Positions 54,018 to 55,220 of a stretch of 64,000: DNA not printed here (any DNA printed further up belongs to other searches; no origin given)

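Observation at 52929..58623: Cyanophycin operon extended by a soluble DUF2156 (aminoacyl-tRNA-transferase-fold) protein and an Eis-like GNAT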

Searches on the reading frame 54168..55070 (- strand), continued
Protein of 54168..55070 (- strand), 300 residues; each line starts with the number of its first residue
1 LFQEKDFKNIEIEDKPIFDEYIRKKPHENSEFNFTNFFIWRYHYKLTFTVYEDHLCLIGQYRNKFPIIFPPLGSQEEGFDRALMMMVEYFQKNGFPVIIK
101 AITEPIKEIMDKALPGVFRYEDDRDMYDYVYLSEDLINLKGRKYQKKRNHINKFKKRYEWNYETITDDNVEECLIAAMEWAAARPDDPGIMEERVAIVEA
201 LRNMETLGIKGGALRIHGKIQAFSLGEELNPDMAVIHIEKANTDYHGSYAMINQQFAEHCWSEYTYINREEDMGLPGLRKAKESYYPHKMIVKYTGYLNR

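Call 25: find_encoding_contigs(protein=P0024, flank=8000, max_places=2)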
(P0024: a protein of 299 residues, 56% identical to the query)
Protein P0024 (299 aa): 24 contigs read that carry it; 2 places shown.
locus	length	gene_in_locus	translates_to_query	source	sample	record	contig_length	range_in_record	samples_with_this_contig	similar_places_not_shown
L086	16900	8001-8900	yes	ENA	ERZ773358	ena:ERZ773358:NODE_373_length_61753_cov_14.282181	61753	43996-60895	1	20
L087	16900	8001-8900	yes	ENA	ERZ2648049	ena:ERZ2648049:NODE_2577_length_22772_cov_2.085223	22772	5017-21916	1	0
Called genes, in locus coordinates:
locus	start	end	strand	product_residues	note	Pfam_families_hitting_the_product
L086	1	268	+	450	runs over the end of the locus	PF01547:SBP_bac_1, PF13416:SBP_bac_8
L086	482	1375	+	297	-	PF00528:BPD_transp_1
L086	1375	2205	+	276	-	PF00528:BPD_transp_1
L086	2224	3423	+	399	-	PF04909:Amidohydro_2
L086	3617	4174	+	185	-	-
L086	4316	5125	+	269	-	PF03575:Peptidase_S51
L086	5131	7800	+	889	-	PF18921:Cyanophycin_syn, PF01071:GARS_A (weak), PF02786:CPSase_L_D2, PF07478:Dala_Dala_lig_C, PF08443:RimK, PF13549:ATP-grasp_5, PF08245:Mur_ligase_M, PF02875:Mur_ligase_C, +2 more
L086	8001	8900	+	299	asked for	PF09924:LPG_synthase_C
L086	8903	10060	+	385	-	PF00583:Acetyltransf_1 (faint), PF13527:Acetyltransf_9, PF17668:Acetyltransf_17, PF13530:SCP2_2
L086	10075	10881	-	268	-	PF02811:PHP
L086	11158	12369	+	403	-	PF13393:tRNA-synt_His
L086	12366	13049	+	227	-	PF01634:HisG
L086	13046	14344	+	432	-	PF00815:Histidinol_dh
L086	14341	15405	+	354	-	PF00155:Aminotran_1_2, PF04864:Alliinase_C (weak)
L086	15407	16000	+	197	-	PF00475:IGPD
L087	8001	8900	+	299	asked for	PF09924:LPG_synthase_C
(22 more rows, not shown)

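Call 27: find_encoding_contigs(protein=P0040, flank=8000, max_places=2)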
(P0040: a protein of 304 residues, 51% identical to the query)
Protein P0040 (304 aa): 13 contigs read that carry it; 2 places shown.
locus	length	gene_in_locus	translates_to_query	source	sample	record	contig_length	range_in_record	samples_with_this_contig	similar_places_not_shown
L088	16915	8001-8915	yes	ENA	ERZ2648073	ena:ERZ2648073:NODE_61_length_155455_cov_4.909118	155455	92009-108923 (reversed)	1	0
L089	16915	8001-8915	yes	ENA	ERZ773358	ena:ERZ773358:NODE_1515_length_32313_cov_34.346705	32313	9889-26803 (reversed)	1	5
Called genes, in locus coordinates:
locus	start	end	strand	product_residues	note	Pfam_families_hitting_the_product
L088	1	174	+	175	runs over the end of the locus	PF01464:SLT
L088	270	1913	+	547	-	PF00496:SBP_bac_5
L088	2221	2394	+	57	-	PF07561:DUF1540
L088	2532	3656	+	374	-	PF01168:Ala_racemase_N, PF00842:Ala_racemase_C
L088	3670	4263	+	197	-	PF01812:5-FTHF_cyc-lig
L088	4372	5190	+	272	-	PF03575:Peptidase_S51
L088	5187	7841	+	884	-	PF18921:Cyanophycin_syn, PF01071:GARS_A (weak), PF02222:ATP-grasp (weak), PF02786:CPSase_L_D2, PF08443:RimK, PF13549:ATP-grasp_5, PF08245:Mur_ligase_M, PF02875:Mur_ligase_C, +3 more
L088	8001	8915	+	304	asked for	PF09924:LPG_synthase_C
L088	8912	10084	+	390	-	PF00583:Acetyltransf_1 (weak), PF13527:Acetyltransf_9, PF13508:Acetyltransf_7 (weak), PF17668:Acetyltransf_17, PF13530:SCP2_2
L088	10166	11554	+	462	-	-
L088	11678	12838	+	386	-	PF03323:GerA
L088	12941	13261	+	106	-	PF03323:GerA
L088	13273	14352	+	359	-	PF03845:Spore_permease, PF13520:AA_permease_2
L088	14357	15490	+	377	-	PF25198:Spore_GerAC_N, PF05504:Spore_GerAC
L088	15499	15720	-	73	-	-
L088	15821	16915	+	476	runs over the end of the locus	PF00919:UPF0004, PF04055:Radical_SAM, PF01938:TRAM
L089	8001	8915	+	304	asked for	PF09924:LPG_synthase_C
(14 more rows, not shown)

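Call 28: find_encoding_contigs(protein=P0047, flank=8000, max_places=2)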
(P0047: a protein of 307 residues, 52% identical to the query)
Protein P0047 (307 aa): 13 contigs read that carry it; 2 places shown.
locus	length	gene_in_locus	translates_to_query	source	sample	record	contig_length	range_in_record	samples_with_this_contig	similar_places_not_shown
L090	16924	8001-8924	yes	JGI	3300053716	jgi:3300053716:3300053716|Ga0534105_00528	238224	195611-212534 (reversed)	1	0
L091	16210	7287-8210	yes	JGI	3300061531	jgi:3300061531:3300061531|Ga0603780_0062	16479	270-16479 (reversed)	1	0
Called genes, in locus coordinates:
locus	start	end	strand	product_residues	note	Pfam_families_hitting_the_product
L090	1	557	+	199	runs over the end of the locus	PF01725:Ham1p_like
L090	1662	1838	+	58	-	PF07561:DUF1540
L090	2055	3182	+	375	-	PF01168:Ala_racemase_N, PF00842:Ala_racemase_C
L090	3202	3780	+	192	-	PF01812:5-FTHF_cyc-lig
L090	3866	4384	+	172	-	-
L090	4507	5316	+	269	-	PF03575:Peptidase_S51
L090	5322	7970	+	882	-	PF18921:Cyanophycin_syn, PF02786:CPSase_L_D2, PF07478:Dala_Dala_lig_C (weak), PF08443:RimK, PF13549:ATP-grasp_5, PF08245:Mur_ligase_M, PF02875:Mur_ligase_C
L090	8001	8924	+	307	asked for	PF09924:LPG_synthase_C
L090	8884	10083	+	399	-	PF13527:Acetyltransf_9, PF00583:Acetyltransf_1 (weak), PF13508:Acetyltransf_7 (weak), PF17668:Acetyltransf_17, PF13530:SCP2_2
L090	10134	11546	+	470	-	-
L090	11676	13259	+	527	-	PF03323:GerA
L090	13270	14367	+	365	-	PF03845:Spore_permease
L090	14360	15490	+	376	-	PF25198:Spore_GerAC_N, PF05504:Spore_GerAC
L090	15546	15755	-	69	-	PF28179:CLC_0170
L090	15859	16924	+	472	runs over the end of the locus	PF00919:UPF0004, PF04055:Radical_SAM, PF01938:TRAM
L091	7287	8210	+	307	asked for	PF09924:LPG_synthase_C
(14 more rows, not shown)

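Call 29: find_encoding_contigs(protein=P0059, flank=8000, max_places=2)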
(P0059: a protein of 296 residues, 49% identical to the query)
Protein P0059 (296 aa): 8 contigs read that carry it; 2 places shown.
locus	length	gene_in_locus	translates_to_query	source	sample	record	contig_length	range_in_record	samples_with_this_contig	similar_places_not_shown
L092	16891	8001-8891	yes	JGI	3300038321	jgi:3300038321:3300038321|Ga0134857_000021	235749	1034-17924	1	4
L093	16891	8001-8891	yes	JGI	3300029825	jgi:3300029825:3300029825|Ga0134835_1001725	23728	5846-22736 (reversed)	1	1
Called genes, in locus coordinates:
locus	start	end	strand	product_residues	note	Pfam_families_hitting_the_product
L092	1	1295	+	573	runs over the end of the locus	PF01855:POR_N, PF02775:TPP_enzyme_C, PF12797:Fer4_2 (faint), PF00037:Fer4 (faint)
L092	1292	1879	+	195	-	PF01558:POR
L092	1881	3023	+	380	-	PF01168:Ala_racemase_N, PF00842:Ala_racemase_C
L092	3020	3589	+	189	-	PF01812:5-FTHF_cyc-lig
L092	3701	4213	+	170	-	-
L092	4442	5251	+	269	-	PF03575:Peptidase_S51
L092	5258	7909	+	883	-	PF18921:Cyanophycin_syn, PF01071:GARS_A (weak), PF02786:CPSase_L_D2, PF07478:Dala_Dala_lig_C, PF08443:RimK, PF13549:ATP-grasp_5, PF08245:Mur_ligase_M, PF02875:Mur_ligase_C, +3 more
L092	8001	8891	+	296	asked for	PF09924:LPG_synthase_C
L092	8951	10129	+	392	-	PF13527:Acetyltransf_9, PF00583:Acetyltransf_1, PF13508:Acetyltransf_7, PF17668:Acetyltransf_17, PF13530:SCP2_2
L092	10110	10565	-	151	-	PF06133:Com_YlbF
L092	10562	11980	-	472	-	PF00919:UPF0004, PF04055:Radical_SAM, PF01938:TRAM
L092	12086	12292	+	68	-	PF28179:CLC_0170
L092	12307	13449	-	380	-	PF25198:Spore_GerAC_N, PF05504:Spore_GerAC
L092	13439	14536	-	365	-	PF03845:Spore_permease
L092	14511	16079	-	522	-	PF03323:GerA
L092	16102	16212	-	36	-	-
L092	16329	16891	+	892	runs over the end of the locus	PF01624:MutS_I, PF05188:MutS_II, PF05192:MutS_III, PF05190:MutS_IV, PF00488:MutS_V, PF27441:MutS_C (weak)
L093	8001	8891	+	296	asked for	PF09924:LPG_synthase_C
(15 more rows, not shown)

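Call 41: search_solved_structures(query=A1, max_evalue=10, show_alignments=4)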
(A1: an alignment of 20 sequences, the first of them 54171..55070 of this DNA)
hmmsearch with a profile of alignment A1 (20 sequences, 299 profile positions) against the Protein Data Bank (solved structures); distinct sequences matched with E-value up to 10: 1.
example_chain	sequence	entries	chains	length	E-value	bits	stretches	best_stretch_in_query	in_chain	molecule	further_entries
2hqy_A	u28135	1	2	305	8.4e-96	324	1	1-297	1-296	conserved hypothetical protein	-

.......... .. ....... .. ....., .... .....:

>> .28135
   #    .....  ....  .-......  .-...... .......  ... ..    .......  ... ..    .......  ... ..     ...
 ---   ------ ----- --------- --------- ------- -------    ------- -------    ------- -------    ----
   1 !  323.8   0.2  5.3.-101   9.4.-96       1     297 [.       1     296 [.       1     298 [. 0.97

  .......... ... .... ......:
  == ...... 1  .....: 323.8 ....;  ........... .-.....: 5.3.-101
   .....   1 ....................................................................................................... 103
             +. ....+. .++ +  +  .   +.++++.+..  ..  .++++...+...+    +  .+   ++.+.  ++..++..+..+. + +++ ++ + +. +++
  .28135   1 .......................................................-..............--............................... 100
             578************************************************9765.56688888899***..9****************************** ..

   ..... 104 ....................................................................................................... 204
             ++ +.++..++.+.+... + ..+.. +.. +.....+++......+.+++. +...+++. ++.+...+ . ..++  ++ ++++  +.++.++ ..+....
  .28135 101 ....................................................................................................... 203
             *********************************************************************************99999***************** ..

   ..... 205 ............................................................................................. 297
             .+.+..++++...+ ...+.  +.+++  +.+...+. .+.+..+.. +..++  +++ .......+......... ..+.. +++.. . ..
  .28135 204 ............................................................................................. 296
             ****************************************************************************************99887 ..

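Call 46: search_protein_families(library=pfam, alignment_id=A3, max_evalue=0.001)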
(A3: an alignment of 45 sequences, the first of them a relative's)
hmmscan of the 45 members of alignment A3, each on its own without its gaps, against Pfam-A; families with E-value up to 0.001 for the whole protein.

A. member 1, L001:10891-12045:+ (385 aa): 5 families
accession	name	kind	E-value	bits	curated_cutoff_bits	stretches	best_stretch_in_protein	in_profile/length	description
PF13527.13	Acetyltransf_9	-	3.5e-30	105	25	1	2-125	1-126/127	Acetyltransferase (GNAT) domain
PF17668.7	Acetyltransf_17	-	2.6e-20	73.6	25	1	173-279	1-114/114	Acetyltransferase (GNAT) domain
PF13530.11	SCP2_2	-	1.8e-15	57.8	23.2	1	282-381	1-104/105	Sterol carrier protein domain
PF13508.13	Acetyltransf_7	-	3.5e-05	24.5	27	1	73-124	31-83/84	Acetyltransferase (GNAT) domain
PF00583.31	Acetyltransf_1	-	7.4e-05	23.4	20.7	0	22-103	16-91/116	Acetyltransferase (GNAT) family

B. families by the number of members that match (of 45 scanned): 35 families (the first 25 are shown)
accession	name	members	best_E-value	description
PF13527.13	Acetyltransf_9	23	4.1e-35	Acetyltransferase (GNAT) domain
PF00583.31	Acetyltransf_1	22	1.4e-10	Acetyltransferase (GNAT) family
PF13508.13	Acetyltransf_7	18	8.9e-10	Acetyltransferase (GNAT) domain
PF13530.11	SCP2_2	13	2.7e-24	Sterol carrier protein domain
PF17668.7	Acetyltransf_17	13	2.6e-20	Acetyltransferase (GNAT) domain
PF13673.13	Acetyltransf_10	4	1.6e-05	Acetyltransferase (GNAT) domain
PF02627.25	CMD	3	4.2e-15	Carboxymuconolactone decarboxylase family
PF00682.25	HMGL-like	2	5.4e-71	HMGL-like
PF00155.27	Aminotran_1_2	2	2e-58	Aminotransferase class I and II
PF22615.1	IPMS_D2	2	1e-30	Alpha-isopropylmalate synthase, post-catalytic domain-like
PF08502.15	LeuA_dimer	2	4.2e-25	LeuA allosteric (dimerisation) domain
PF01968.24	Hydantoinase_A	1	5.4e-79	Hydantoinase/oxoprolinase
PF00793.26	DAHP_synth_1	1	1.4e-77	DAHP synthetase I family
PF02646.22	RmuC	1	2e-66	RmuC family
PF05378.19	Hydant_A_N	1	8.9e-51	Hydantoinase/oxoprolinase N-terminal region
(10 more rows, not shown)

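Call 56: predict_structure(alignment_id=A1)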
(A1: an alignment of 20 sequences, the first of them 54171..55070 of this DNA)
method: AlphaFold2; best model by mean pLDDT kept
length: 300 residues; sequences in the alignment: 20
mean_pLDDT: 92.9   pTM: 0.89
mean pLDDT of the five models: 92.9, 92.5, 91.2, 91.0, 90.5
residues with pLDDT >= 90: 250; 70-90: 42; 50-70: 7; < 50: 1
segments of 3 or more residues with pLDDT < 50: none
pLDDT, mean of each block of 10 residues (from residue 1): 88 97 90 94 95 96 93 89 97 96 94 96 90 96 93 97 97 95 87 94 96 97 96 95 93 97 94 62 89 93
secondary structure, 60 per line:
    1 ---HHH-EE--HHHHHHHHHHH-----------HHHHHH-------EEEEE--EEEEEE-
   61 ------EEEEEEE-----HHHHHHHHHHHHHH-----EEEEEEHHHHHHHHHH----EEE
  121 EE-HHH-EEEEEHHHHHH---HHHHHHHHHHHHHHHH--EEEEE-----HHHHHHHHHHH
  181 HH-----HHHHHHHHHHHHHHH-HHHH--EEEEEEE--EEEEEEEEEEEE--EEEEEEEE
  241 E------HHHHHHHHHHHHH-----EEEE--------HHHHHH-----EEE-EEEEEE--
elements in order: H12-22 H34-39 E47-51 E54-59 E67-73 H79-92 E98-103 H104-113 E118-122 E128-132 H133-138 H142-157 E160-164 H170-182 H188-202 H204-207 E210-216 E219-230 E233-241 H248-260 E266-269 H278-283 E289-291 E293-298
